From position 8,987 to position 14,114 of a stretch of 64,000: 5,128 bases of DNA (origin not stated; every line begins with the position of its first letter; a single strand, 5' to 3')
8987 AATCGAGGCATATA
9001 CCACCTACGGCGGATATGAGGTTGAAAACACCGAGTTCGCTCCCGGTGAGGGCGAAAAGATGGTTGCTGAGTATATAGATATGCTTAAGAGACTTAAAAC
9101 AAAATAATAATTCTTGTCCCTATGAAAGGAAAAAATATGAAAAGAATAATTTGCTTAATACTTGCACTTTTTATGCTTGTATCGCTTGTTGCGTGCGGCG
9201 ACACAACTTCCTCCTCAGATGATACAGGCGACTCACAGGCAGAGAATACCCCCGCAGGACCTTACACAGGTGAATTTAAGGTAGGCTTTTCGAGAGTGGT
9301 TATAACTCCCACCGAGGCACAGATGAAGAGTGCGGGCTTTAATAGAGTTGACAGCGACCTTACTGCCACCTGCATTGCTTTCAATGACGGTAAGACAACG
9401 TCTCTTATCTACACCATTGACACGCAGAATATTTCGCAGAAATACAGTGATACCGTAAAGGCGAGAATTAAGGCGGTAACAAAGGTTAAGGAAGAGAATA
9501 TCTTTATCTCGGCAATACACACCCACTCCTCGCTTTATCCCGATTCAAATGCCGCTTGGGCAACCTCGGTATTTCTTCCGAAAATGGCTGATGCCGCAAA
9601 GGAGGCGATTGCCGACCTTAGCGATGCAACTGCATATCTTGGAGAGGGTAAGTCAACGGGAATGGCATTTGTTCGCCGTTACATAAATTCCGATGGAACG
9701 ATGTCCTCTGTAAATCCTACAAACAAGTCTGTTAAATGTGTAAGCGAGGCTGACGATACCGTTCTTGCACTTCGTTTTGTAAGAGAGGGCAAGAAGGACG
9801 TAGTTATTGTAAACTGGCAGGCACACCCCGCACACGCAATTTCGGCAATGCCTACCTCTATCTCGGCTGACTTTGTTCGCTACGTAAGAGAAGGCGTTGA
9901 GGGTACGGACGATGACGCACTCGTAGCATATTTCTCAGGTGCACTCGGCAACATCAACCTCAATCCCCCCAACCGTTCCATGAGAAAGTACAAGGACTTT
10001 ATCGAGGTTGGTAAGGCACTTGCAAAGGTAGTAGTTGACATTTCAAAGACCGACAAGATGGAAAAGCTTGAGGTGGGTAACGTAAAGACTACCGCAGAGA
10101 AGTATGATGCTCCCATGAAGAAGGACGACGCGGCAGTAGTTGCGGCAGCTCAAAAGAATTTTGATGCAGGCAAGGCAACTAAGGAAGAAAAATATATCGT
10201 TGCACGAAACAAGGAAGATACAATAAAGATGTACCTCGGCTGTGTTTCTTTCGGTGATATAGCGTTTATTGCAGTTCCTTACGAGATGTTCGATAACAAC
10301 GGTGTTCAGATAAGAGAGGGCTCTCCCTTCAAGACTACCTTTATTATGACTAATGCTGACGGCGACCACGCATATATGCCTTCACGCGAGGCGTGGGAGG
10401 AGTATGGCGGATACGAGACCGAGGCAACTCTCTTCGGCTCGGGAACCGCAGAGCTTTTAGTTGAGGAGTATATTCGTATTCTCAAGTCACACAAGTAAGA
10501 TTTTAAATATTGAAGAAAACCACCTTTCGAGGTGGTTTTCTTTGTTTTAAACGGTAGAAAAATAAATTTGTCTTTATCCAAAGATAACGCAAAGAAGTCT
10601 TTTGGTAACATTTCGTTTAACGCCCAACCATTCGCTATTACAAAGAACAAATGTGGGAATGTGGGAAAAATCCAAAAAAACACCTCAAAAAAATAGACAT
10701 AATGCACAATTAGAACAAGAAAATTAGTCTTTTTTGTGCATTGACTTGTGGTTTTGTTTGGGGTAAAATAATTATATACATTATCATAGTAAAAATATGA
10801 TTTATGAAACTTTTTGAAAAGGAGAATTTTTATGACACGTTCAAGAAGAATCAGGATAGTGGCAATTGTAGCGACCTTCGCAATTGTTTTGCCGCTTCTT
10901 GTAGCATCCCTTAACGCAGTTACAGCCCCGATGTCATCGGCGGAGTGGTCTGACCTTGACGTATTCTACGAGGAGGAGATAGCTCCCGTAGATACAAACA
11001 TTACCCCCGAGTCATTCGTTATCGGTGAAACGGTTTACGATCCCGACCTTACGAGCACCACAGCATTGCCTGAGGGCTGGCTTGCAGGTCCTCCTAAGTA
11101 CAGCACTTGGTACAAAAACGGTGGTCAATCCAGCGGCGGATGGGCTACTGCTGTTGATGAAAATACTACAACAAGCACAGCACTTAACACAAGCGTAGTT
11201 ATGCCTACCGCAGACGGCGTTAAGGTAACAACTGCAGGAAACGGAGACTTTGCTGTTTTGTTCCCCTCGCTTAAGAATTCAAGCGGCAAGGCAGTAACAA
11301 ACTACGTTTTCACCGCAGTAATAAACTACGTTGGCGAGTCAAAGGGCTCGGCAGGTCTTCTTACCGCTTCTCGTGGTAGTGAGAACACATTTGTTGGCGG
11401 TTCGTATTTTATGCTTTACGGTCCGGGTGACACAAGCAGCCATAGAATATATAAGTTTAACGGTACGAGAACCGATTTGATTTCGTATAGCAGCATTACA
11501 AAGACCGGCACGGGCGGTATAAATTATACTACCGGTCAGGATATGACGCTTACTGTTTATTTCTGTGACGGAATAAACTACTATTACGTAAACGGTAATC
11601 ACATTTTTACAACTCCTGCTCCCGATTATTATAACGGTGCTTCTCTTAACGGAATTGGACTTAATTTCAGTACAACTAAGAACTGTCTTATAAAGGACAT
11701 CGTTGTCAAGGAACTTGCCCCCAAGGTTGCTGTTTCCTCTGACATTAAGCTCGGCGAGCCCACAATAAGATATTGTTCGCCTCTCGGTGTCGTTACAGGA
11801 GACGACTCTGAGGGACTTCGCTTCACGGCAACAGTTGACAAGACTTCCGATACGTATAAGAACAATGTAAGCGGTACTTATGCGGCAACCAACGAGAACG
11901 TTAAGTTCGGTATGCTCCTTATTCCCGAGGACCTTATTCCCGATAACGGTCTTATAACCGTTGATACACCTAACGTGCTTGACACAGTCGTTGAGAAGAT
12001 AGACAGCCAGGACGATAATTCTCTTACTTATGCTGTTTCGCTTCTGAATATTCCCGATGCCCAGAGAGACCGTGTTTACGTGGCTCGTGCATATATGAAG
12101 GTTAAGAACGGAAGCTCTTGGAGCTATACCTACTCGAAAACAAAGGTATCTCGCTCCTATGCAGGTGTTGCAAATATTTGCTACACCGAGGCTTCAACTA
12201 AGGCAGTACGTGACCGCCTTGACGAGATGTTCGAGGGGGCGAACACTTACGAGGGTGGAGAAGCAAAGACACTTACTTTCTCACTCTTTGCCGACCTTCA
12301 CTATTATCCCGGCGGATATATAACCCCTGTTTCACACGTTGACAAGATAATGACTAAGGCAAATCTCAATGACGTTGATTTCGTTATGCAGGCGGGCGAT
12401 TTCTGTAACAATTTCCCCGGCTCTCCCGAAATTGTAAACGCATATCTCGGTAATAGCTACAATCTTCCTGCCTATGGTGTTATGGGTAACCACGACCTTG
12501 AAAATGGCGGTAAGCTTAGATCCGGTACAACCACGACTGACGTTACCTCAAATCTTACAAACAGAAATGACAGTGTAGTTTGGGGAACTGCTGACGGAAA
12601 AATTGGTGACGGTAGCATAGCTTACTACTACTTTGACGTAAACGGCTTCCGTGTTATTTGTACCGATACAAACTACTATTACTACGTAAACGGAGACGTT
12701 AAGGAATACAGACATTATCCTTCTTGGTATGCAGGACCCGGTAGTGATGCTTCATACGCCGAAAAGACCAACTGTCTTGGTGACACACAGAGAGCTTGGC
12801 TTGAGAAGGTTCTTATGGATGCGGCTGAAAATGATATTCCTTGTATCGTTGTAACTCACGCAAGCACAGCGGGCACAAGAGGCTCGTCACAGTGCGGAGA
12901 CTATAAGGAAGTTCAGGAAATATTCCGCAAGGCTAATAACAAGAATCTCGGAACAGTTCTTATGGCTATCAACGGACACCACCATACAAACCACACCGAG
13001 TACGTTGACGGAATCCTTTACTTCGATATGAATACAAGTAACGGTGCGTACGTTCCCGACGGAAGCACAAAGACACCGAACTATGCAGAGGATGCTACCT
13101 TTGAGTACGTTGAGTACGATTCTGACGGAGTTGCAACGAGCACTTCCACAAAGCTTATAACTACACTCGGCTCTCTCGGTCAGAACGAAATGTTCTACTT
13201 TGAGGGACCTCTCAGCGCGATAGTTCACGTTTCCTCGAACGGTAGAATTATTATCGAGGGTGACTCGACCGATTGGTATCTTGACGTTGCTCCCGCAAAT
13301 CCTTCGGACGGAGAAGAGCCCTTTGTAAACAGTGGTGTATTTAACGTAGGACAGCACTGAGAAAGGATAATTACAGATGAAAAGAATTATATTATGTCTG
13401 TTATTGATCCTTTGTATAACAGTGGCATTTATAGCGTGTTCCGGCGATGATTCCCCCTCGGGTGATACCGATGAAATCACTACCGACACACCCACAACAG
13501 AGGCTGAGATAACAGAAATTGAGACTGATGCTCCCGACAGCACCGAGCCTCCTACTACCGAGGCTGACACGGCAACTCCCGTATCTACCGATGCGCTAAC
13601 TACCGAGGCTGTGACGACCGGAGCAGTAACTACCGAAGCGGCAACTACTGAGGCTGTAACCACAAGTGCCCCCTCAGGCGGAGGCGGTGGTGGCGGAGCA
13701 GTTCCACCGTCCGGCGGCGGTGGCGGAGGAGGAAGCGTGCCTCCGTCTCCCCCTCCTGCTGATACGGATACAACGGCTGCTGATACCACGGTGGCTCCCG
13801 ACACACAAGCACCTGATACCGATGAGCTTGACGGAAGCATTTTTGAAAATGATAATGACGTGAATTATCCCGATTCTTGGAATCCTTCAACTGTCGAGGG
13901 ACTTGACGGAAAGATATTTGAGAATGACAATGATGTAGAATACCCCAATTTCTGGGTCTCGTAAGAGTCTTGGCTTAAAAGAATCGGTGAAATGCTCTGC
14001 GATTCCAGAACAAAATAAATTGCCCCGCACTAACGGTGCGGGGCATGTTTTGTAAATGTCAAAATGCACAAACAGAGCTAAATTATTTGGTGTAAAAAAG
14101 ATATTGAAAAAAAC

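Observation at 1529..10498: Six-fold tandem array of ceramidase-like lipoproteins in one ~10-kb operon headed by a PPTase and a PHP phosphoesterase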

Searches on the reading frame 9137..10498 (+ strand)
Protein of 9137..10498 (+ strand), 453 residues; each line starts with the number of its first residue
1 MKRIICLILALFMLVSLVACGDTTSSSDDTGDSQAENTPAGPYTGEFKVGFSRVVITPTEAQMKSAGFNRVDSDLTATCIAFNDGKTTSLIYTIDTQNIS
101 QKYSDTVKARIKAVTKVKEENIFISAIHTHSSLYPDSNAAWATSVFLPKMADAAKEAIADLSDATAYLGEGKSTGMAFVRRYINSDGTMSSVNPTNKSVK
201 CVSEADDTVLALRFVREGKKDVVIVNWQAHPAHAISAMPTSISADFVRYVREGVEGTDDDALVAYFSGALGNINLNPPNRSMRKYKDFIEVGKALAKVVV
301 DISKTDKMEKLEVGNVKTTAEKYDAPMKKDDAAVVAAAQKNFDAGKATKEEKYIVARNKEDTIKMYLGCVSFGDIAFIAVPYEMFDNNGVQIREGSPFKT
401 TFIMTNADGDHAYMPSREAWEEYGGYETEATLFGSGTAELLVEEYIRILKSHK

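Call 3: search_protein_families(library=pfam, proteins=[window:9137-10498:+], max_evalue=0.1)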
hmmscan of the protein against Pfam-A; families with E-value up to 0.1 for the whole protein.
window:9137-10498:+ (453 aa): 2 families
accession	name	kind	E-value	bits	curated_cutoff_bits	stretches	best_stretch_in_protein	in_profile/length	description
PF04734.18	Ceramidase_alk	-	1.9e-05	24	32.1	1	86-248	49-220/509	Neutral/alkaline non-lysosomal ceramidase, N-terminal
PF19678.4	DUF6180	-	0.024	15.2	26.9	1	60-116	44-99/102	Family of unknown function (DUF6180)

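Call 4: search_protein_families(library=ncbifam, proteins=[window:9137-10498:+], max_evalue=0.1)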
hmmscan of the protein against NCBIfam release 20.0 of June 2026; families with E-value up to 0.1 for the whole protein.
window:9137-10498:+ (453 aa): 3 families
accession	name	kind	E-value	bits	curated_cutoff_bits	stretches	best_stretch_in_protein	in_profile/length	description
NF058595.1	invert_tail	domain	0.0011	19.2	37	1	3-44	55-92/113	lipo-invert putative C-terminal anchoring domain-containing protein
NF058647.1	lipo_LytA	equivalog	0.003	17.8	110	1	1-57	1-35/107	acidic lipoprotein LytA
NF050142.1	PG1828_fam_lipo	equivalog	0.018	15.8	50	1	1-38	1-37/59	PG1828 family lipoprotein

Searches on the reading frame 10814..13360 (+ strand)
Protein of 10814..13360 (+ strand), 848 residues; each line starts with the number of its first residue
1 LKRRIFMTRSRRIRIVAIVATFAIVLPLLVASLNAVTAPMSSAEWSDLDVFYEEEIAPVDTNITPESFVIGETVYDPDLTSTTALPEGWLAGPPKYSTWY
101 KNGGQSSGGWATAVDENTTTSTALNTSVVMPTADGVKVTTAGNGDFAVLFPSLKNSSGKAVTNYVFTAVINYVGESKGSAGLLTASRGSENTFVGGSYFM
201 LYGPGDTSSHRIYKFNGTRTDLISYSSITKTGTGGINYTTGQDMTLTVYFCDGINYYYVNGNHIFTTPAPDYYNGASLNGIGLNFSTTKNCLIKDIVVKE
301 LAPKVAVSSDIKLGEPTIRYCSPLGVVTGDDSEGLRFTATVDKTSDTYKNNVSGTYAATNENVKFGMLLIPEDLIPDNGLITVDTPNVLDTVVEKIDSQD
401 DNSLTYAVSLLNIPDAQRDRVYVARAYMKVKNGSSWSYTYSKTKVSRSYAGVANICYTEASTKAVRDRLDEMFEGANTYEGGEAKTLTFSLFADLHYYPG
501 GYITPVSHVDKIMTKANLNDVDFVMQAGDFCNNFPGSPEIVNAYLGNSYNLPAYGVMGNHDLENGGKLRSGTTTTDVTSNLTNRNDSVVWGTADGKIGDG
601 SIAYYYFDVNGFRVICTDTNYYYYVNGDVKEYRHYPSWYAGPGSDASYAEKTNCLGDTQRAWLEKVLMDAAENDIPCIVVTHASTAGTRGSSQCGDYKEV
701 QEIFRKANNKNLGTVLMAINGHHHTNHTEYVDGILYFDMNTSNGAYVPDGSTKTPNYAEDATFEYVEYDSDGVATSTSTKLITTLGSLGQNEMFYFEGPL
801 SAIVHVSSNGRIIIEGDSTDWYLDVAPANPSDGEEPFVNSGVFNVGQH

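Call 3: search_protein_families(library=pfam, proteins=[window:10814-13360:+], max_evalue=0.1)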
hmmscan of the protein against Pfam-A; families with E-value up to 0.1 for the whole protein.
window:10814-13360:+ (848 aa): 3 families
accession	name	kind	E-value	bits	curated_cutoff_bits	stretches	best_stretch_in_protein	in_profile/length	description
PF00149.33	Metallophos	-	4.8e-12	47.2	21.5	1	491-725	5-190/191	Calcineurin-like phosphoesterase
PF12850.12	Metallophos_2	-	0.00012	22.5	27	1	491-567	5-60/154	Calcineurin-like phosphoesterase superfamily domain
PF12433.14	PV_NSP1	-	0.0015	19.3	25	1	239-290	8-60/82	Parvovirus non-structural protein 1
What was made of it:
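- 10814..13360 (+): Large metallophosphoesterase (848 aa) with a hydrophobic N-terminal segment. It is a conserved downstream neighbour in close relatives only; no functional link is shown. Call 3: PF00149 at 47 bits.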

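Call 4: search_protein_families(library=ncbifam, proteins=[window:10814-13360:+], max_evalue=0.1)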
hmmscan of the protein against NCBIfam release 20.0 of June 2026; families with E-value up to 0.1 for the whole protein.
window:10814-13360:+ (848 aa): 2 families
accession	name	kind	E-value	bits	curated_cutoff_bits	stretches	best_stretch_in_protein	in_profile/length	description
TIGR03767.1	P_acnes_RR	hypoth_equivalog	0.0017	17.1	330.75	0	549-620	182-254/496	TIGR03767 family metallophosphoesterase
TIGR00040.1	yfcE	subfamily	0.039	14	56.25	0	514-562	22-63/158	YfcE family phosphodiesterase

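Call 41: search_solved_structures(query=window:10814-13360:+, max_evalue=0.01)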
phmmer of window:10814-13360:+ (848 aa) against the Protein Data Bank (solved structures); distinct sequences matched with E-value up to 0.01: 0.

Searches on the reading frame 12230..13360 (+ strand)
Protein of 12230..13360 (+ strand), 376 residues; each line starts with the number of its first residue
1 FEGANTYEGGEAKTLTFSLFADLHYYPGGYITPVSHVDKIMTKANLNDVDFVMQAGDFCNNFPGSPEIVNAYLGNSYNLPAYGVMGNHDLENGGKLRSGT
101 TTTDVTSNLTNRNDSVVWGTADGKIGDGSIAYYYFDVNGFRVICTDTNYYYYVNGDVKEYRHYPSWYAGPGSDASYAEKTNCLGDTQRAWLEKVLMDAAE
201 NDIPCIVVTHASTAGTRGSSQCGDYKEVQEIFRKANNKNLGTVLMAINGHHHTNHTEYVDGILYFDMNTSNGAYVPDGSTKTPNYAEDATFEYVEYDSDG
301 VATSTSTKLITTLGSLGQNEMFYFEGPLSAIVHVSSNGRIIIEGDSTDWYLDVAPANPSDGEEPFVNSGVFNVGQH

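Call 57: search_solved_structures(query=window:12230-13360:+, max_evalue=10)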
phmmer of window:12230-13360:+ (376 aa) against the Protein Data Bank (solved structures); distinct sequences matched with E-value up to 10: 2.
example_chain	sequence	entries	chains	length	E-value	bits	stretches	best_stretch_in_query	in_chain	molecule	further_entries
4o24_A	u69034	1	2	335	2.1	10.7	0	37-110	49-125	Exonuclease, putative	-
2q8u_A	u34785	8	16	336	2.1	10.7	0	37-110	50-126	Exonuclease, putative | Nuclease SbcCD subunit D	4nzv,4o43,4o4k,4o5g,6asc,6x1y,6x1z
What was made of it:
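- Tried and rejected: A sphingomyelinase-like identity for the downstream metallophosphoesterase: there are no significant PDB sequence hits (calls 41, 57), so this is unresolved.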

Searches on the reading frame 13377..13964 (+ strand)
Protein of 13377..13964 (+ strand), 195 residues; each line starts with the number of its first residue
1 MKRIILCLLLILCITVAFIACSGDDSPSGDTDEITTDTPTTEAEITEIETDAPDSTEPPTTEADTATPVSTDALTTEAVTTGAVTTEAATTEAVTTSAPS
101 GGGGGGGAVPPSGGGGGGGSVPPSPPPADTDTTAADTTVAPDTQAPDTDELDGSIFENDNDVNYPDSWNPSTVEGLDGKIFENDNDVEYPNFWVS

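Call 3: search_protein_families(library=pfam, proteins=[window:13377-13964:+], max_evalue=0.1)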
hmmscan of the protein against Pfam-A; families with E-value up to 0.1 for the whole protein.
window:13377-13964:+ (195 aa): 1 family
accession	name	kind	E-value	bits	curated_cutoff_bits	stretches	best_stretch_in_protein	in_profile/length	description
PF12685.13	SpoIIIAH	-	0.088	13.2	30.6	0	3-88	3-77/191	SpoIIIAH-like protein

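Call 4: search_protein_families(library=ncbifam, proteins=[window:13377-13964:+], max_evalue=0.1)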
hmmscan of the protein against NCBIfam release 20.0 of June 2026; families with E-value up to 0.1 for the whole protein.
window:13377-13964:+ (195 aa): 1 family
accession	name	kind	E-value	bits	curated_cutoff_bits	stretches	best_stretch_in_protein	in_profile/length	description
NF053689.1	BamJ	equivalog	0.0097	16.2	100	1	1-83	1-79/184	BamJ family beta-barrel-assembly machinery protein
